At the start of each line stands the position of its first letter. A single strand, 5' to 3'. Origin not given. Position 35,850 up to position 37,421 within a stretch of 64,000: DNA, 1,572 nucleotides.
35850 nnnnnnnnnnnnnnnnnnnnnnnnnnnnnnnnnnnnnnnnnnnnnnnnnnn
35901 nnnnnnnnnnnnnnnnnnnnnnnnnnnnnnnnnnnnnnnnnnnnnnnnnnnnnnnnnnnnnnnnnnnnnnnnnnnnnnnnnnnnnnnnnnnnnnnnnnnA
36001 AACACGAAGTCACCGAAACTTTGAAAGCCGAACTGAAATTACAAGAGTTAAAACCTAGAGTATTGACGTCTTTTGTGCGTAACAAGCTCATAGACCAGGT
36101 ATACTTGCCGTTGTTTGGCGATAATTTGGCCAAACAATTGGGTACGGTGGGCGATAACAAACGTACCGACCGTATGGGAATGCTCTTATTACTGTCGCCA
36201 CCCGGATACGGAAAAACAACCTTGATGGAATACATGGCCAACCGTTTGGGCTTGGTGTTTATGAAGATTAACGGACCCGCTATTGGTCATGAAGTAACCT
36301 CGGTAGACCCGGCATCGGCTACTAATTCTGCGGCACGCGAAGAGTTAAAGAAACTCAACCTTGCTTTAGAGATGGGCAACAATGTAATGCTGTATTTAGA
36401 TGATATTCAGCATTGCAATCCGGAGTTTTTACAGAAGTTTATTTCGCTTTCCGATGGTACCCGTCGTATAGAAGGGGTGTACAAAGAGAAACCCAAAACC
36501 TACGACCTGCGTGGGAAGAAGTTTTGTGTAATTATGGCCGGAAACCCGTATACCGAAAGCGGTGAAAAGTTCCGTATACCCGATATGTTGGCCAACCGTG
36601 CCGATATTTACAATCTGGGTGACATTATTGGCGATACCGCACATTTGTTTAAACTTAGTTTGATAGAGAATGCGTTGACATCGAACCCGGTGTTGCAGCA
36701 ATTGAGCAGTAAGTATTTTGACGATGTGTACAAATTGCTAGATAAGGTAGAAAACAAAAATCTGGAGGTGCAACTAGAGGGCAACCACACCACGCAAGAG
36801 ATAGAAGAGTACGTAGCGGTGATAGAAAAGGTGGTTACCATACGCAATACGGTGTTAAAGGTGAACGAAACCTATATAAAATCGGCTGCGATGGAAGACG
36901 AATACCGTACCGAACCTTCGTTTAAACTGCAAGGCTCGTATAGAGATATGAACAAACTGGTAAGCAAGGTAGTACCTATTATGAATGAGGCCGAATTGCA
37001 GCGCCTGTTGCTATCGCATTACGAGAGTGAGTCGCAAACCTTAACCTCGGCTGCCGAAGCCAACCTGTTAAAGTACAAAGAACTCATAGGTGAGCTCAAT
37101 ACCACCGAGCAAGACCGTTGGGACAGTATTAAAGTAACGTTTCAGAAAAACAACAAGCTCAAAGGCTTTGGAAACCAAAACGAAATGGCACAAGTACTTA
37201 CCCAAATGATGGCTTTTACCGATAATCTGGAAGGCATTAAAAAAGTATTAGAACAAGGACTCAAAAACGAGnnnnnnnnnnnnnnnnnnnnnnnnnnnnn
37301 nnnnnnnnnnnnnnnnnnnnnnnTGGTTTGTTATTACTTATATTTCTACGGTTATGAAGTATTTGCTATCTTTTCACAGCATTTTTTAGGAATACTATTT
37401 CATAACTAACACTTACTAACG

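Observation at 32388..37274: Architecture of the 1,628-aa protein: single C-terminal AAA_5 module behind an ~800-aa coiled-coil stalk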

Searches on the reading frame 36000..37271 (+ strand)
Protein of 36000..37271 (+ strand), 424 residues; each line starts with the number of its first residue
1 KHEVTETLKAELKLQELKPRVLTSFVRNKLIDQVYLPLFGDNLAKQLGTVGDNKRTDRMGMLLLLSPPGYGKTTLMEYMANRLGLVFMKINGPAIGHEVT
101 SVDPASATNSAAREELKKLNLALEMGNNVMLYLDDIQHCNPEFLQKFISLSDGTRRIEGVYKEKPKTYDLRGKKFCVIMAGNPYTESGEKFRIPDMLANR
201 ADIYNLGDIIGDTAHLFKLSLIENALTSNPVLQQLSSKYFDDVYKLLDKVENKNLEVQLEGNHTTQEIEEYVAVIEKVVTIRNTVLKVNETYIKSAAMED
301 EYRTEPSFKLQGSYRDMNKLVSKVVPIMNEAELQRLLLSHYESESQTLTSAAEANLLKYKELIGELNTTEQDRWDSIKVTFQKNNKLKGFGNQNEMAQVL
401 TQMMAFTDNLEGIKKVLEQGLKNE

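Call 28: find_related_loci(query=window:36000-37271:+, collection=genome_contigs, flank=10000)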
Query window:36000-37271:+ (424 aa) in genome_contigs; peptide patterns used: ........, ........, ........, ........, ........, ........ (x = any residue, [..] = any of these).
538 stretches matched a pattern; 517 encode a relative of the query (tblastn E <= 1e-3); the best 80 are kept; 80 distinct loci.
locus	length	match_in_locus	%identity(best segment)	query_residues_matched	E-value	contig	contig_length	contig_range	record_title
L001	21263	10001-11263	90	1-421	0e+0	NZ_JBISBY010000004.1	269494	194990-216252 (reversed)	Zhouia sp. PK063 NODE_4_length_269494_cov_280.001971, whole genome shotgun sequence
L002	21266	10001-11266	87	1-422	0e+0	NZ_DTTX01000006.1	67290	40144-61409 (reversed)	MAG: Mesonia sp. isolate UWMA-0090 NODE_114_length_67290_cov_5.935554, whole genome shotgun sequence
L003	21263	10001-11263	85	1-421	0e+0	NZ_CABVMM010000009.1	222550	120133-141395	Mesonia oceanica strain ISS653, whole genome shotgun sequence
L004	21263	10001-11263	87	1-421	0e+0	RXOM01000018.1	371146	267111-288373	Salegentibacter sp. R32 NODE_1, whole genome shotgun sequence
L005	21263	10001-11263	83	1-421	0e+0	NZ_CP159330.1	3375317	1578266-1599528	Christiangramia sp. LLG6405-1 chromosome, complete genome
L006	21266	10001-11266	83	1-422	0e+0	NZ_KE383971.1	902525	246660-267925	Christiangramia portivictoriae DSM 23547 G529DRAFT_scaffold00002.2, whole genome shotgun sequence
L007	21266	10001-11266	83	1-422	0e+0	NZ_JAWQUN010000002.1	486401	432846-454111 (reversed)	Formosa sp. PL04 contig2, whole genome shotgun sequence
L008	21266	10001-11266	83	1-422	0e+0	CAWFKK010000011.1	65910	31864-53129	MAG: uncultured Flavobacteriaceae bacterium isolate MFD01721.bin.4.8 genome assembly, contig: contig_58252, whole genome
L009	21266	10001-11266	83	1-422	0e+0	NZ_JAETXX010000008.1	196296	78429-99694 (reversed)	Joostella atrarenae strain M1-2 8, whole genome shotgun sequence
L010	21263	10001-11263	83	1-421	0e+0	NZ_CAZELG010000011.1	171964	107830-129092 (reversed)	Tenacibaculum halocynthiae isolate P-R2A1-2(T) THALO_Contig_1, whole genome shotgun sequence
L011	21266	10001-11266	82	1-422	0e+0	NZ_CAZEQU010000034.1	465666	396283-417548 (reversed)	Tenacibaculum xiamenense isolate WJ-1(T) TXIAM_Contig_40, whole genome shotgun sequence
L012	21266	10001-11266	82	1-422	0e+0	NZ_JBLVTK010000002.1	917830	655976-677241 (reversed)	Christiangramia marina strain KMM 6048 NODE_2_length_917830_cov_88.483211, whole genome shotgun sequence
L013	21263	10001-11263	86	1-421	0e+0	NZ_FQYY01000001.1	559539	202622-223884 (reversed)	Mesonia phycicola strain DSM 21425, whole genome shotgun sequence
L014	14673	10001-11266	84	1-422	0e+0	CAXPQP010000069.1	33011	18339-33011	MAG: Leeuwenhoekiella sp. isolate 02um_C4D0718_2.31 genome assembly, contig: k127_423279, whole genome shotgun sequence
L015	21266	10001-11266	83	1-422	0e+0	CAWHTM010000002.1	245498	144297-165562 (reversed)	MAG: uncultured Flavobacteriaceae bacterium isolate MFD03250.bin.2.47 genome assembly, contig: contig_17582, whole genom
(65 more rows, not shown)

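Call 62: search_protein_families(library=pfam, proteins=[window:36060-37271:+], max_evalue=10)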
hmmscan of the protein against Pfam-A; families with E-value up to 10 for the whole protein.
window:36060-37271:+ (404 aa): 9 families
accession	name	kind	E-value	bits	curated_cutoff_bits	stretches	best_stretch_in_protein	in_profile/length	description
PF07728.20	AAA_5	-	4.9e-09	36.8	22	1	42-166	2-126/139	AAA domain (dynein-related subfamily)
PF00004.35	AAA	-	2.9e-07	31.4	21.2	1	42-163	1-110/131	ATPase family associated with various cellular activities (AAA)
PF13401.12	AAA_22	-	3.5e-05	24.5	27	1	39-133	5-110/130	AAA domain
PF05496.18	RuvB_N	-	4.3e-05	23.8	27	1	33-78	27-72/159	Holliday junction DNA helicase RuvB P-loop domain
PF13191.12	AAA_16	-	0.014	16.4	32.6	1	33-63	18-48/167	AAA ATPase domain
PF20720.3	nSTAND3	-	0.022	14.9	27.2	1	38-62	16-40/155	Novel STAND NTPase 3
PF25610.1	HR1_TOCA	-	0.095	13.5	27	1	242-300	16-72/90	TOCA family HR1 domain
PF13173.12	AAA_14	-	0.097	13.1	27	1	49-120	12-75/129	AAA domain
PF07726.17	AAA_3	-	0.12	12.7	27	1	42-71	2-31/131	ATPase family associated with various cellular activities (AAA)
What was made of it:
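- Closest known: MoxR-family AAA+ ATPases. Different: The AAA_3 model (MoxR proper) scores only 12.7 bits (call 62).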
